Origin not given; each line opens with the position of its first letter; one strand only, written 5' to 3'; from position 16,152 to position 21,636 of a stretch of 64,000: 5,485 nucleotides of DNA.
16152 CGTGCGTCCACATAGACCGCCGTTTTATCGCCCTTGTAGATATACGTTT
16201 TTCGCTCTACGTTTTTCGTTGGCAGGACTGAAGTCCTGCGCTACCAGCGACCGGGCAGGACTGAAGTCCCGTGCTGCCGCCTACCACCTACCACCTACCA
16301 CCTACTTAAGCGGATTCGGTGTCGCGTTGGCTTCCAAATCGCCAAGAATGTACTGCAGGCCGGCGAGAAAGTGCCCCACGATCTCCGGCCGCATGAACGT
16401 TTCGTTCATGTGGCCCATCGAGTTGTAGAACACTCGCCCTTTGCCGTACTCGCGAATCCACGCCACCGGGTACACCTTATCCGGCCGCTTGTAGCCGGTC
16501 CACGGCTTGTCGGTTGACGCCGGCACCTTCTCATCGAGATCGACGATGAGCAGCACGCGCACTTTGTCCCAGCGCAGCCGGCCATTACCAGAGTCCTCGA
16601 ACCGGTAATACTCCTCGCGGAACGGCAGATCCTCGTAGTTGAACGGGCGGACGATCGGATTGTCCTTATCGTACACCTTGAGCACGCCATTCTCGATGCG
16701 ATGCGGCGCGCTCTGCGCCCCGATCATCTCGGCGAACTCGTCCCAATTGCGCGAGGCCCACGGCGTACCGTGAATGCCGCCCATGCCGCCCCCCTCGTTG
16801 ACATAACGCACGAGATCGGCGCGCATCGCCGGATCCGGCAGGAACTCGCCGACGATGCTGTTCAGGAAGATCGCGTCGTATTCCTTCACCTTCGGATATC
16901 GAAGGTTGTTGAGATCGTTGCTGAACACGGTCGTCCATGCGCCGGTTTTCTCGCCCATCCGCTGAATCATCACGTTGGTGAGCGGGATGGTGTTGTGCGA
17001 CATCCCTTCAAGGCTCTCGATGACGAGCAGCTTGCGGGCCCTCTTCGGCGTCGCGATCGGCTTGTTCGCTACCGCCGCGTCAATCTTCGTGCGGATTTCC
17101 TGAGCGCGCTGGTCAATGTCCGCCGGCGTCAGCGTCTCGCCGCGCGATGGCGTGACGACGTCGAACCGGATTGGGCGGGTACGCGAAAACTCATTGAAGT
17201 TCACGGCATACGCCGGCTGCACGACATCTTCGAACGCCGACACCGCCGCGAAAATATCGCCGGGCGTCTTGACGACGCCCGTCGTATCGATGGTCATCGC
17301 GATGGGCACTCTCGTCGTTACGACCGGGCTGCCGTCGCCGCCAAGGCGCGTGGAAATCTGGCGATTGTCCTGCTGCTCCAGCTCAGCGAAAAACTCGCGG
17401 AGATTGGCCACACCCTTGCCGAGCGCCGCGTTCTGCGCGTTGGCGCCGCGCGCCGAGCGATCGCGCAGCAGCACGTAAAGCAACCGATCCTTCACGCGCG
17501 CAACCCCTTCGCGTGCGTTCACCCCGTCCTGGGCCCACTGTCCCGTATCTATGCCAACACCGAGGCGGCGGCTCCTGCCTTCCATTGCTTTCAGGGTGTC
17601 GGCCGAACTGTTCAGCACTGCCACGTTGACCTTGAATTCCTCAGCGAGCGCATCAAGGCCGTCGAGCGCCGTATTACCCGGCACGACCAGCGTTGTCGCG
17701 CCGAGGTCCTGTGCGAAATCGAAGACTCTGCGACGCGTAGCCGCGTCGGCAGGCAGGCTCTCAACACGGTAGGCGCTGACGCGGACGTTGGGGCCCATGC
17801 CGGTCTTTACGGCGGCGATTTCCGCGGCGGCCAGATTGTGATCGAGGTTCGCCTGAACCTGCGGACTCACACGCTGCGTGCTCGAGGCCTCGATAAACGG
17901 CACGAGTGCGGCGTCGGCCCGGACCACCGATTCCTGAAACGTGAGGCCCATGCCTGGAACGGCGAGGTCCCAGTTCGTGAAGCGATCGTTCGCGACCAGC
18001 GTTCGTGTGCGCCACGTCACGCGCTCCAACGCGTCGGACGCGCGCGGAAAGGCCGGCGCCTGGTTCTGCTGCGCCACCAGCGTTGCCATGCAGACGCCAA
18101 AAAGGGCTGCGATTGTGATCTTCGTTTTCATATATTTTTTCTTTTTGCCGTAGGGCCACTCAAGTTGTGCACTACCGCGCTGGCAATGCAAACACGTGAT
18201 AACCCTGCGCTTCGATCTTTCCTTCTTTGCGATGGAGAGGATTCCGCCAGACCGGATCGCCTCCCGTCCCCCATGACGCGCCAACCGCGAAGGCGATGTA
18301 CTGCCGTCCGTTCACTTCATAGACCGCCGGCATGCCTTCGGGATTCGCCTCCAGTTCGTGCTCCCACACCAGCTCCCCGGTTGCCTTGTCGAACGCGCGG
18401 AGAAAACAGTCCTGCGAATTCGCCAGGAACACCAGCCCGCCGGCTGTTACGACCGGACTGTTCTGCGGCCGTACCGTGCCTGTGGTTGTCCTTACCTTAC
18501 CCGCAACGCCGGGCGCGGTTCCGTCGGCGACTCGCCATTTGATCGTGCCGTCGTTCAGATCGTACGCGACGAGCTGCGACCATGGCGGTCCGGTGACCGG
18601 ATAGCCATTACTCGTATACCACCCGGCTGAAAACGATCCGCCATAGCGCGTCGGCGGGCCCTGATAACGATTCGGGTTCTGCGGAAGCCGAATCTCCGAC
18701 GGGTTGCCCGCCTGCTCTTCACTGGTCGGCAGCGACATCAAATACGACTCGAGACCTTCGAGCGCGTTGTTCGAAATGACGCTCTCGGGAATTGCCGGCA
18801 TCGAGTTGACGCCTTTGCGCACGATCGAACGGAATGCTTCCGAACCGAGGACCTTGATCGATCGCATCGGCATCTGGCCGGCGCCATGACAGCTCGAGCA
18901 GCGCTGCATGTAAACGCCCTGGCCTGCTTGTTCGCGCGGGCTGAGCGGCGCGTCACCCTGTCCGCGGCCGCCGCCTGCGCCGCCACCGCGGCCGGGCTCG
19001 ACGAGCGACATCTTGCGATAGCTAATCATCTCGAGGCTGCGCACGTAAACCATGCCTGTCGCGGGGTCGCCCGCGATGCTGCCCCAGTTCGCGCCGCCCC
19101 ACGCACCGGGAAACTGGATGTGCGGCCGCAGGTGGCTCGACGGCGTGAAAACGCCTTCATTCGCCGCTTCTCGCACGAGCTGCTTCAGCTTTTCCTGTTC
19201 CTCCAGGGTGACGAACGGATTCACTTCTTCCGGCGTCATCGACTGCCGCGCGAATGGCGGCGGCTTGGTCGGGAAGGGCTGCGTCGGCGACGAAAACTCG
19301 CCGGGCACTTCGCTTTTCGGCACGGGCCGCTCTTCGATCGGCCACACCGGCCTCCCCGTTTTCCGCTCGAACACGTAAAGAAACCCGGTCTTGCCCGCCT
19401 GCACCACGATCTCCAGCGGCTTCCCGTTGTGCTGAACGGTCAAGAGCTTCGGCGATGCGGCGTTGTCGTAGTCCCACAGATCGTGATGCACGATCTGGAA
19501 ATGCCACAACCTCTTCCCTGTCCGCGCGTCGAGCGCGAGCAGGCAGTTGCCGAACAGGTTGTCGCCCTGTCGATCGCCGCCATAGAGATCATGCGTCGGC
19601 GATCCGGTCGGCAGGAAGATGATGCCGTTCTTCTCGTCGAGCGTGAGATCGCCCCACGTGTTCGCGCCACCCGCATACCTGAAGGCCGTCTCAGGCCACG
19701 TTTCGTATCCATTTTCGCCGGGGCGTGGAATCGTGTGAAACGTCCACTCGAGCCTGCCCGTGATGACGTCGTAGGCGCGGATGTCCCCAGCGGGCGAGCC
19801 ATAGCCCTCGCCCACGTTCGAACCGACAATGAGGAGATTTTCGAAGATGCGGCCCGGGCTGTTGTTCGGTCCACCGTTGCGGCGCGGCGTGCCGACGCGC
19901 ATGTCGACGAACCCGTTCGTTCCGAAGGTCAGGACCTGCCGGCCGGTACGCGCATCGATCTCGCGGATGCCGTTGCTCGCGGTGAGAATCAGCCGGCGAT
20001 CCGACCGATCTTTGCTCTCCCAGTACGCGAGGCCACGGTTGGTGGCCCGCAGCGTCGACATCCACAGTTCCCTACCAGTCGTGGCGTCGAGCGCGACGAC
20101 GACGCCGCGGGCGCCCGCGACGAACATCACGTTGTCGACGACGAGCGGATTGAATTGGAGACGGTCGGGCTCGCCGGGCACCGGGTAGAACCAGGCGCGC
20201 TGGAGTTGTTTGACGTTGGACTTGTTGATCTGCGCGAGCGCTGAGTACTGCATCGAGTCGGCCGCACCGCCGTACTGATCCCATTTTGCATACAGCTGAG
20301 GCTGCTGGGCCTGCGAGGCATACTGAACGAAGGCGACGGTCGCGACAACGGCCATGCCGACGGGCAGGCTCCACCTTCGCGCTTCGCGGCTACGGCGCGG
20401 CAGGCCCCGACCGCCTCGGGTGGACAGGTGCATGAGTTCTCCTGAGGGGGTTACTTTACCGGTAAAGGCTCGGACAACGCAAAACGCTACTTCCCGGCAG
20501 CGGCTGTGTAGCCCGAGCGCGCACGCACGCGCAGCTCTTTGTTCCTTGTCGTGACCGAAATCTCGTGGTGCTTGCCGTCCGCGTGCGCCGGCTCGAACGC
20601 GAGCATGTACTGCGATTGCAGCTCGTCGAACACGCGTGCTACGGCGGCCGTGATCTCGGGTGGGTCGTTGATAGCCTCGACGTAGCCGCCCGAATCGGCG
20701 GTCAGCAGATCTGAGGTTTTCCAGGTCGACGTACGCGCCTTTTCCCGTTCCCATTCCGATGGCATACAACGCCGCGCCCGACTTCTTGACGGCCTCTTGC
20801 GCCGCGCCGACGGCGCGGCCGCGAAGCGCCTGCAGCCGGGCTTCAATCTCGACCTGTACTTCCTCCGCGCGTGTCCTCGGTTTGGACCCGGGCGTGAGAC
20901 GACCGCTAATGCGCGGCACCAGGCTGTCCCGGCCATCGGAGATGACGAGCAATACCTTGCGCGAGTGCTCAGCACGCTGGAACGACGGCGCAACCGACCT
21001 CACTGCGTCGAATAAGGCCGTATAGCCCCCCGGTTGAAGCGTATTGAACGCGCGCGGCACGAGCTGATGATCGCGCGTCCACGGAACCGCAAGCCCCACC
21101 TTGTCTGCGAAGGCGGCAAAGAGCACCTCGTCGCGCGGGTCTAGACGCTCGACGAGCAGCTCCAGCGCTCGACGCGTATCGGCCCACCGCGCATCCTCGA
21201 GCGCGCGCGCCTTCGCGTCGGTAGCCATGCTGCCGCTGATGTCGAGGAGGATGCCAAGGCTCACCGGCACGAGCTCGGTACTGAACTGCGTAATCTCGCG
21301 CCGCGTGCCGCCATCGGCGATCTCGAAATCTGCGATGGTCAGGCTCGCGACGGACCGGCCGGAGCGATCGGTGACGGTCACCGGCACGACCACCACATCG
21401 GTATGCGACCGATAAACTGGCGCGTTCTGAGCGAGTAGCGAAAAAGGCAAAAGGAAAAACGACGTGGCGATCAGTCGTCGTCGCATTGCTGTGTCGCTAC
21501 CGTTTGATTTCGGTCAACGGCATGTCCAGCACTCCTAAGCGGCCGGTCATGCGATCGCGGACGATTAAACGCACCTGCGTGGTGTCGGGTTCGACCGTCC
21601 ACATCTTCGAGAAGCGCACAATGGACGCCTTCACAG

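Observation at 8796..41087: Family of strand-polarised heptanucleotide tandem arrays packed against gene ends (11 arrays in 33 kb)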

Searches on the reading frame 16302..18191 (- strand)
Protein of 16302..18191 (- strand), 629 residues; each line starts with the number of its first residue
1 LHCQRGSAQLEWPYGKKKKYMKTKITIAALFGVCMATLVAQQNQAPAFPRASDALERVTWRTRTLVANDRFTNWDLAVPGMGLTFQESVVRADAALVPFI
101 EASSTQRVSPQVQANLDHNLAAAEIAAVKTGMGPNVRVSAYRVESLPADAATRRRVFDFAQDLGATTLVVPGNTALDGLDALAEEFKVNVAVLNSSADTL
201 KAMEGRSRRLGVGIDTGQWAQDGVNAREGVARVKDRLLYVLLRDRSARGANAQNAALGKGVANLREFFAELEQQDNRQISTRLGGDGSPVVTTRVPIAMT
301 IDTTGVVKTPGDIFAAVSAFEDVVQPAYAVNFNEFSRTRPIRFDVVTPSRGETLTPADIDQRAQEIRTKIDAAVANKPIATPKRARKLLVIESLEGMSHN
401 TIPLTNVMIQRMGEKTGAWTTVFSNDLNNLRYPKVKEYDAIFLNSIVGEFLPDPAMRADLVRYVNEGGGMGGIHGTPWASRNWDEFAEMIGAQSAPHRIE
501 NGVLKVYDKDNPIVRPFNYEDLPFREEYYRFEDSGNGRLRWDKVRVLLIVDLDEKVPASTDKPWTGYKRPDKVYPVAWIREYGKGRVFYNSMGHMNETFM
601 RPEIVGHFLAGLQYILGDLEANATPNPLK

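Call 20: search_protein_families(library=pfam, proteins=[window:16302-18191:-], max_evalue=0.001)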
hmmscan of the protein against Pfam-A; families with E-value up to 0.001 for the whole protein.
window:16302-18191:- (629 aa): 2 families
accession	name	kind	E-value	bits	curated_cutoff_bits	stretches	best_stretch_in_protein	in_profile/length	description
PF06283.17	ThuA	-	4.2e-32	112.5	33.4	1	387-614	1-208/209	Trehalose utilisation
PF01261.30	AP_endonuc_2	-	0.00017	21.8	31.1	0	194-275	136-220/249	Xylose isomerase-like TIM barrel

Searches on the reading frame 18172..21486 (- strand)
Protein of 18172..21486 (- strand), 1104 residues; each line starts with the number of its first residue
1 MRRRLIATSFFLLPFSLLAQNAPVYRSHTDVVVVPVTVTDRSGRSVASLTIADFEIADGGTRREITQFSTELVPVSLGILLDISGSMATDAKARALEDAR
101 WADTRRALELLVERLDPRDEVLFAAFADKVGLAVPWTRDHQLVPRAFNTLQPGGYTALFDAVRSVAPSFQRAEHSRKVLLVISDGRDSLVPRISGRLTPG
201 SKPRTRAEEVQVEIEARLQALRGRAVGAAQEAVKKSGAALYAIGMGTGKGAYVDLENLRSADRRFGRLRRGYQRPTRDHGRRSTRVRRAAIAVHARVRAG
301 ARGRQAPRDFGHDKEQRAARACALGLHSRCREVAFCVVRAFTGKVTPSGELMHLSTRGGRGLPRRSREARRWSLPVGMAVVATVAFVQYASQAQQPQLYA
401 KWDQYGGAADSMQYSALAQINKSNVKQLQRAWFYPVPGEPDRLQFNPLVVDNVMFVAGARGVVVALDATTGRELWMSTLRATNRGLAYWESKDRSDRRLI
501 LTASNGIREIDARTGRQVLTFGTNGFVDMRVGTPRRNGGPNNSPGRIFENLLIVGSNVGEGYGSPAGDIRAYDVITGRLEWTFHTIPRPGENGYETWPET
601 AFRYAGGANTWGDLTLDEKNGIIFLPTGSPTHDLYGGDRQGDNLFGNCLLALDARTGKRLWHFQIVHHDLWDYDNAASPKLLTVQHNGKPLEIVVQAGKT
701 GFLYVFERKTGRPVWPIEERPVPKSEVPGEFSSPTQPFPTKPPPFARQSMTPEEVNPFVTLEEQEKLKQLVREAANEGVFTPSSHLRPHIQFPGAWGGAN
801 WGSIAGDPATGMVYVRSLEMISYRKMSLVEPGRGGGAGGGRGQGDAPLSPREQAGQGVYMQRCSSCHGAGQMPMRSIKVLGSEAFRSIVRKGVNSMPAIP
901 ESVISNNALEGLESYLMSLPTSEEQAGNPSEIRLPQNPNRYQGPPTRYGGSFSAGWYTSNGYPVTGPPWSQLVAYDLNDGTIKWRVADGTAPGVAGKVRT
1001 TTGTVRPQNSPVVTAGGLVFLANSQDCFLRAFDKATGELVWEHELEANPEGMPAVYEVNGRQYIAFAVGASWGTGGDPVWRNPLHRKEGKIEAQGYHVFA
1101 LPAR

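Call 36: search_protein_families(library=pfam, proteins=[window:18172-21486:-], max_evalue=0.001)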
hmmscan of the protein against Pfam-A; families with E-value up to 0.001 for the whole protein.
window:18172-21486:- (1104 aa): 6 families
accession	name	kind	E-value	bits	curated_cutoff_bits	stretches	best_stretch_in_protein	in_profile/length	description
PF01011.28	PQQ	-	1.4e-172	575.9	26.7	2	402-831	1-449/595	Glucose/ethanol/alcohol dehydrogenase, beta-propeller domain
PF13360.13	PQQ_2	-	2.9e-20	73.4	27.6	2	449-582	31-143/233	Outer membrane protein assembly factor BamB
PF13519.12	VWA_2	-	3.6e-11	44.1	27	1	79-185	3-106/107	von Willebrand factor type A domain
PF13442.11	Cytochrome_CBB3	-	8.4e-08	32.9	27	1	852-916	3-68/68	Cytochrome C oxidase, cbb3-type, subunit III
PF00092.34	VWA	-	1.9e-06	28.6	23.8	1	79-188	4-116/174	von Willebrand factor type A domain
PF13570.13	Beta-prop_ACSF4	-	3e-05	24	133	0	970-1068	71-154/329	Beta-alanine-activating enzyme, beta-propeller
